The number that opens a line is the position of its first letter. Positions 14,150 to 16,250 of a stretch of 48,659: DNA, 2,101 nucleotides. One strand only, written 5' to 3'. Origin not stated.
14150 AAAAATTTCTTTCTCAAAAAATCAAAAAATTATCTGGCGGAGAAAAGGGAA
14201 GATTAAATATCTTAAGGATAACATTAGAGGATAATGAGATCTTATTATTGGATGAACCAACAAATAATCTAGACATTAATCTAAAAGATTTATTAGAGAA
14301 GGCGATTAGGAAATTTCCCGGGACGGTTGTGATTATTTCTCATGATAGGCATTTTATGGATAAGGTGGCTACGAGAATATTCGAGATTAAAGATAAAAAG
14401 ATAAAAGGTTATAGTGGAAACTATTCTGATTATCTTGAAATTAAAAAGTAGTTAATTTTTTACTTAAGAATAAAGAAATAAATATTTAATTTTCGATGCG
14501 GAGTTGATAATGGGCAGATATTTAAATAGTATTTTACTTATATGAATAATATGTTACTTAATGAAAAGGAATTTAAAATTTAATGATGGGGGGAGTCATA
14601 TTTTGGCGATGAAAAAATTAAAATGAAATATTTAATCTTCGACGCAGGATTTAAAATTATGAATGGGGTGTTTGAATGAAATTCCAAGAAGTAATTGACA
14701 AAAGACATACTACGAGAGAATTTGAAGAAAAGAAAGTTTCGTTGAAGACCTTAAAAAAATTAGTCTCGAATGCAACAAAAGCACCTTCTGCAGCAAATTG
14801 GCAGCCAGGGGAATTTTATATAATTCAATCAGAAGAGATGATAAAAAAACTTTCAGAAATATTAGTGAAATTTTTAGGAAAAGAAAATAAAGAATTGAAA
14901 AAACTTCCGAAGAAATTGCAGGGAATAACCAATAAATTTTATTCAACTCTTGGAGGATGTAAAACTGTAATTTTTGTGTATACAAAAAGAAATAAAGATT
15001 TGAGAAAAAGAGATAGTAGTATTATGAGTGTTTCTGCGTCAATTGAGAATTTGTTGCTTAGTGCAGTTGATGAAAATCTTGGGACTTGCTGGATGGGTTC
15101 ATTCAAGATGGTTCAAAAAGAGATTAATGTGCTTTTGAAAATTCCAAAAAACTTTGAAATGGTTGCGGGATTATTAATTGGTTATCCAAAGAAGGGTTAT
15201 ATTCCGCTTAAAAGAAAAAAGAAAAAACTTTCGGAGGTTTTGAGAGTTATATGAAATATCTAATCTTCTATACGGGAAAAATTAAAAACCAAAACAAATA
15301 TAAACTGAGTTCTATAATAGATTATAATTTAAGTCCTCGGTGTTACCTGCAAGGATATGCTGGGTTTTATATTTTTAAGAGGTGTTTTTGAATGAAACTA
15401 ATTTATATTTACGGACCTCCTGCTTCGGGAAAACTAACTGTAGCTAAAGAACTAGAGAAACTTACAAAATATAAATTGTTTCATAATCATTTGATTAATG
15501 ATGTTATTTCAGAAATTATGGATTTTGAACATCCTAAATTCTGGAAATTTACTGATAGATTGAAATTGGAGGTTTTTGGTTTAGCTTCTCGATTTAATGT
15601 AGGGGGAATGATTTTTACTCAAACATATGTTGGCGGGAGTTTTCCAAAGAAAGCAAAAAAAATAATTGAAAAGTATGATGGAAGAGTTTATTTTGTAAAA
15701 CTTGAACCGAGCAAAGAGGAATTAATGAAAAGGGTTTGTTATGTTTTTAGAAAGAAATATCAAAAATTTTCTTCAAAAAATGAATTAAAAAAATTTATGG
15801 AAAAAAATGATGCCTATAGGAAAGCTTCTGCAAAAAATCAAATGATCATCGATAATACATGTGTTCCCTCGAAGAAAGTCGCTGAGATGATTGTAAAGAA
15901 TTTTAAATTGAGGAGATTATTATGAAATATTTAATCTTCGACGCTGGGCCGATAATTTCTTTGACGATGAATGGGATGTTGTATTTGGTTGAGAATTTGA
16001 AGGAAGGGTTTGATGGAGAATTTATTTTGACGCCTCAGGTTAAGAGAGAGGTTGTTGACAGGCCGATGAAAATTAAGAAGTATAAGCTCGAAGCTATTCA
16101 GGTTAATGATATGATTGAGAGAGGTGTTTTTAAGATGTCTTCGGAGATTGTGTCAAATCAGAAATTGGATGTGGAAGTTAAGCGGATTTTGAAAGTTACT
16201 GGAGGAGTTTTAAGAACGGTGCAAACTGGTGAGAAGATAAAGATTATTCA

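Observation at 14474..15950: Second locus with the same architecture: the 5' end of a PIN-like gene occurs four times, bracketing a nitroreductase and a P-loop gene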

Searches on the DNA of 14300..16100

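Call 26: search_rna_families(source=window, start=14300, end=16100, threshold=evalue, max_evalue=5)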
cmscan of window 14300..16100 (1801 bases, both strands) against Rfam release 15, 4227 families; matches with E-value up to 5: 0.
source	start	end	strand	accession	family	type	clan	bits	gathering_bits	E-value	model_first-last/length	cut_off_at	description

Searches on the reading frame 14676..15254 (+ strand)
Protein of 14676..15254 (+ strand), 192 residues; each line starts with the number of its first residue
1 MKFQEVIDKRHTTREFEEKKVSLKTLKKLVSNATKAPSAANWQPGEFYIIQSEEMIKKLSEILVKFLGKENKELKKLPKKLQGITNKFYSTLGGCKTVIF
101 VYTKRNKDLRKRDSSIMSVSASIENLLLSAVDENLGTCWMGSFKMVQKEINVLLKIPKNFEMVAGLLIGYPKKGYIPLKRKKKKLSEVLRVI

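Call 9: search_protein_families(library=pfam, proteins=[window:14676-15254:+], max_evalue=0.01)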
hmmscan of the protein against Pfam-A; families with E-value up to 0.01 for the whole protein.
window:14676-15254:+ (192 aa): 2 families
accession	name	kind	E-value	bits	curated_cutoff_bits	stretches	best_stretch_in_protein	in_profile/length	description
PF00881.29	Nitroreductase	-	4.7e-31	108.7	23.5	1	7-170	1-167/167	Nitroreductase family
PF14512.11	TM1586_NiRdase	-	1.6e-11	44.7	27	1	122-190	87-150/215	Putative TM nitroreductase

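Call 31: find_homologous_proteins(query=window:14676-15254:+, max_evalue=1e-10)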
Query window:14676-15254:+ (192 aa): 16 proteins with E <= 1e-10 among 262 candidates.
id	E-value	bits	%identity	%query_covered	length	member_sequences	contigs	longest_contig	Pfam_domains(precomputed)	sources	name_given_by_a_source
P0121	9.4e-117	405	100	100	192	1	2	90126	PF00881.30,PF14512.12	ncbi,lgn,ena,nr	ncbi:nitroreductase family protein [Candidatus Pacearchaeota archaeon]|nr:nitroreductase family prot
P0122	9.2e-62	226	56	94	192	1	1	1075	PF00881.30,PF14512.12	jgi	jgi:nitroreductase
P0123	1.8e-60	222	58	100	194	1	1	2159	PF00881.30,PF14512.12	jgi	jgi:nitroreductase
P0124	3.8e-60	220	61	100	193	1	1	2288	PF00881.30,PF14512.12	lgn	-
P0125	5.1e-60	220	59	100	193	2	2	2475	PF00881.30,PF14512.12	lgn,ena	-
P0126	1.0e-55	206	56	100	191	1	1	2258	PF00881.30,PF14512.12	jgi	jgi:nitroreductase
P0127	1.1e-55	206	54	100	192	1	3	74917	PF00881.30,PF14512.12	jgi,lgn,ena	jgi:nitroreductase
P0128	1.6e-54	202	54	100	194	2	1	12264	PF00881.30,PF14512.12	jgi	-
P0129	1.2e-53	199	54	100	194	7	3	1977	PF00881.30,PF14512.12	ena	-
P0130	4.1e-53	198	51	100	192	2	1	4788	PF00881.30,PF14512.12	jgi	-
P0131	1.6e-46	176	52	98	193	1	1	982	PF00881.30,PF14512.12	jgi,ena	-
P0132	3.1e-45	172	45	100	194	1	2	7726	PF00881.30,PF14512.12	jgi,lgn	jgi:nitroreductase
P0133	1.2e-38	150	49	84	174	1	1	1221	PF00881.30,PF14512.12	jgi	-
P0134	8.4e-14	70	33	96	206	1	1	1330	PF00881.30,PF14512.12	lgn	-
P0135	7.1e-12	63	30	88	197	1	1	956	PF00881.30,PF14512.12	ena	-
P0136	2.1e-11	62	34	71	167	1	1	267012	PF00881.30,PF14512.12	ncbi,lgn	-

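Call 32: find_encoding_contigs(protein=P0127, flank=4000, max_places=2)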
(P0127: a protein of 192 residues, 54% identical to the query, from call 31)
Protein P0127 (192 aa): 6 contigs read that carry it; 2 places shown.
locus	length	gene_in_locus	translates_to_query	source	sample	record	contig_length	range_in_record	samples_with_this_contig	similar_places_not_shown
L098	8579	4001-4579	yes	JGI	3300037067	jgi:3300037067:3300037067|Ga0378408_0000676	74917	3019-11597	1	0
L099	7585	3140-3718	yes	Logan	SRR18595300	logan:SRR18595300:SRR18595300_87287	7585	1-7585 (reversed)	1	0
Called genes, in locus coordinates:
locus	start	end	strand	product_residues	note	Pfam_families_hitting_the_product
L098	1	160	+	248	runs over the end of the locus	PF03692:CxxCxxCC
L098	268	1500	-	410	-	PF02629:CoA_binding, PF13380:CoA_binding_2, PF13607:Succ_CoA_lig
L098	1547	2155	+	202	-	PF13549:ATP-grasp_5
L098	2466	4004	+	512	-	PF01558:POR, PF01855:POR_N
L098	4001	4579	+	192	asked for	PF14512:TM1586_NiRdase (faint), PF00881:Nitroreductase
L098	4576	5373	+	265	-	PF02775:TPP_enzyme_C, PF12367:PFO_beta_C (weak)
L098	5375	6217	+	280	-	PF02906:Fe_hyd_lg_C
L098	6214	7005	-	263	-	-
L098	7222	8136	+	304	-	PF01400:Astacin (weak), PF00413:Peptidase_M10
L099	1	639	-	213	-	?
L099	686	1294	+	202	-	PF13549:ATP-grasp_5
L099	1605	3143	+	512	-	PF01558:POR, PF01855:POR_N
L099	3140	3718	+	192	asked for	PF14512:TM1586_NiRdase (faint), PF00881:Nitroreductase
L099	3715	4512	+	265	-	PF02775:TPP_enzyme_C, PF12367:PFO_beta_C (weak)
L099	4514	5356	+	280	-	PF02906:Fe_hyd_lg_C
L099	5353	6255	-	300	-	-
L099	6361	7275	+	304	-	PF01400:Astacin (weak), PF00413:Peptidase_M10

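Call 33: find_encoding_contigs(protein=P0128, flank=4000, max_places=2)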
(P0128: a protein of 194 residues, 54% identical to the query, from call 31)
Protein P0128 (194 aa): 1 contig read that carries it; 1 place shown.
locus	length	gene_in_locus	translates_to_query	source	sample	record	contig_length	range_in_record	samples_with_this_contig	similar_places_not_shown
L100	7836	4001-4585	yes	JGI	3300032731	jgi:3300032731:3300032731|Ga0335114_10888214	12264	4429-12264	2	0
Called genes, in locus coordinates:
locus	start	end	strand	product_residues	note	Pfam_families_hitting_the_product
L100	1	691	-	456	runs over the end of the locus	-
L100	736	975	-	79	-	PF01599:Ribosomal_S27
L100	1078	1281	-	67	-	-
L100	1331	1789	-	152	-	PF01282:Ribosomal_S24e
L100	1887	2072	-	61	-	PF06093:Spt4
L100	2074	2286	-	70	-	-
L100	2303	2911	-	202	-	PF03876:SHS2_Rpb7-N, PF00575:S1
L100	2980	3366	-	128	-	PF18477:PIN_9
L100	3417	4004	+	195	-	-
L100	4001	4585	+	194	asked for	PF00881:Nitroreductase, PF14512:TM1586_NiRdase (faint)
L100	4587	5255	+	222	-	PF11848:DUF3368 (faint)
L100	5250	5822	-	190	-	-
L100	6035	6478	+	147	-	-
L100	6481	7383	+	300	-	-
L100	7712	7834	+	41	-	?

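Call 34: find_encoding_contigs(protein=P0124, flank=3000, max_places=2)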
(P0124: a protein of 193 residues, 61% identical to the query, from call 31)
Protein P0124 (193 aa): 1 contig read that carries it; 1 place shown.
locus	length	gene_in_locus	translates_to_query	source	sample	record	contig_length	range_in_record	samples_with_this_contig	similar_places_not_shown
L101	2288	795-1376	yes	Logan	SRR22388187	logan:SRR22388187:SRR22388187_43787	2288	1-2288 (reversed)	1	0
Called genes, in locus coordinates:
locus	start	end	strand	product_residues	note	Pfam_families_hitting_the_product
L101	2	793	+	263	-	?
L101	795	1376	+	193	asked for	PF00881:Nitroreductase, PF14512:TM1586_NiRdase (faint)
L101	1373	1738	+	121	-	-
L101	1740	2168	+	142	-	PF13673:Acetyltransf_10, PF00583:Acetyltransf_1, PF13508:Acetyltransf_7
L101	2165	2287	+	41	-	?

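Call 52: find_encoding_contigs(protein=P0121, flank=3500, max_places=4)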
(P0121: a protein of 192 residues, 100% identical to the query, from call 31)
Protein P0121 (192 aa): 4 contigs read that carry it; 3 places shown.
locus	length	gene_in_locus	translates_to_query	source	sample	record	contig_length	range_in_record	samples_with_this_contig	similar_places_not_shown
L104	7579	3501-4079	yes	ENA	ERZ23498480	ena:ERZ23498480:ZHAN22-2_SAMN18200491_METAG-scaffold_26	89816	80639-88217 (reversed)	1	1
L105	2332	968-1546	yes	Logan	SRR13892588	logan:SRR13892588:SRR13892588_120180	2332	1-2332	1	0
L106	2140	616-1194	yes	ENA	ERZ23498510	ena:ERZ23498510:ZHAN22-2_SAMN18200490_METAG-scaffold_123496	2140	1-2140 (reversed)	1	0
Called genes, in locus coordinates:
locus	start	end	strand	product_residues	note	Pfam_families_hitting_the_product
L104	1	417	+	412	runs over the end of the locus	PF18144:SMODS (weak), PF01909:NTP_transf_2 (weak), PF09249:tRNA_NucTransf2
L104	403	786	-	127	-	PF18477:PIN_9 (weak)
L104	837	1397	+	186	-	-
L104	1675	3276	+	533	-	PF00005:ABC_tran, PF02367:TsaE (faint), PF02463:SMC_N, PF03193:RsgA_GTPase (faint), PF04665:Pox_A32 (faint), PF13555:AAA_29 (faint), PF20720:nSTAND3 (faint), PF00005:ABC_tran, +10 more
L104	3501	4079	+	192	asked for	PF14512:TM1586_NiRdase (faint), PF00881:Nitroreductase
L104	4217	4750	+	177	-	-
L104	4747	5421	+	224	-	PF11848:DUF3368 (faint)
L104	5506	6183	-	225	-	PF00702:Hydrolase, PF08282:Hydrolase_3 (faint), PF13419:HAD_2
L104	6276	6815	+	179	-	PF13238:AAA_18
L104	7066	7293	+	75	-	-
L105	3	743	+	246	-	?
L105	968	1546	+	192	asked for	PF14512:TM1586_NiRdase (faint), PF00881:Nitroreductase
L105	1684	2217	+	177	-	-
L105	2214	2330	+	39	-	?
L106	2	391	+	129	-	?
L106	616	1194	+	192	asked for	PF14512:TM1586_NiRdase (faint), PF00881:Nitroreductase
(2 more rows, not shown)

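Call 77: search_protein_families(library=ncbifam, proteins=[window:14676-15254:+], max_evalue=0.01)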
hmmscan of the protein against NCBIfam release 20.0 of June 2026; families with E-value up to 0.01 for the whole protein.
window:14676-15254:+ (192 aa): 8 families
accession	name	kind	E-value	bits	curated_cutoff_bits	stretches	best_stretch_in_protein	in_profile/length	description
NF009810.0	PRK13294.1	equivalog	3.3e-12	46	304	2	104-176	363-435/449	coenzyme F420-0:L-glutamate ligase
TIGR03553.1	F420_FbiB_CTERM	equivalog_domain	3.5e-12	46.5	249.55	2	111-176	115-180/194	F420 biosynthesis protein FbiB, C-terminal domain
TIGR02476.1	BluB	equivalog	9.4e-12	44.7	150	1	2-173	8-182/205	5,6-dimethylbenzimidazole synthase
NF008033.1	PRK10765.1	equivalog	5.7e-07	29.2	223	1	124-173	113-162/240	oxygen-insensitive NADPH nitroreductase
NF003768.0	PRK05365.1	equivalog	1e-06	28.4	152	1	6-64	17-75/200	malonic semialdehyde reductase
NF008275.0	PRK11053.1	equivalog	5.2e-05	22.8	227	1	1-61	1-62/217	oxygen-insensitive NAD(P)H nitroreductase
NF005901.0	PRK07877.1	equivalog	0.00092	17.5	476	0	11-51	362-402/722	Rv1355c family protein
NF008088.0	PRK10828.1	equivalog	0.0019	17.8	183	1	7-171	8-163/183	NAD(P)H nitroreductase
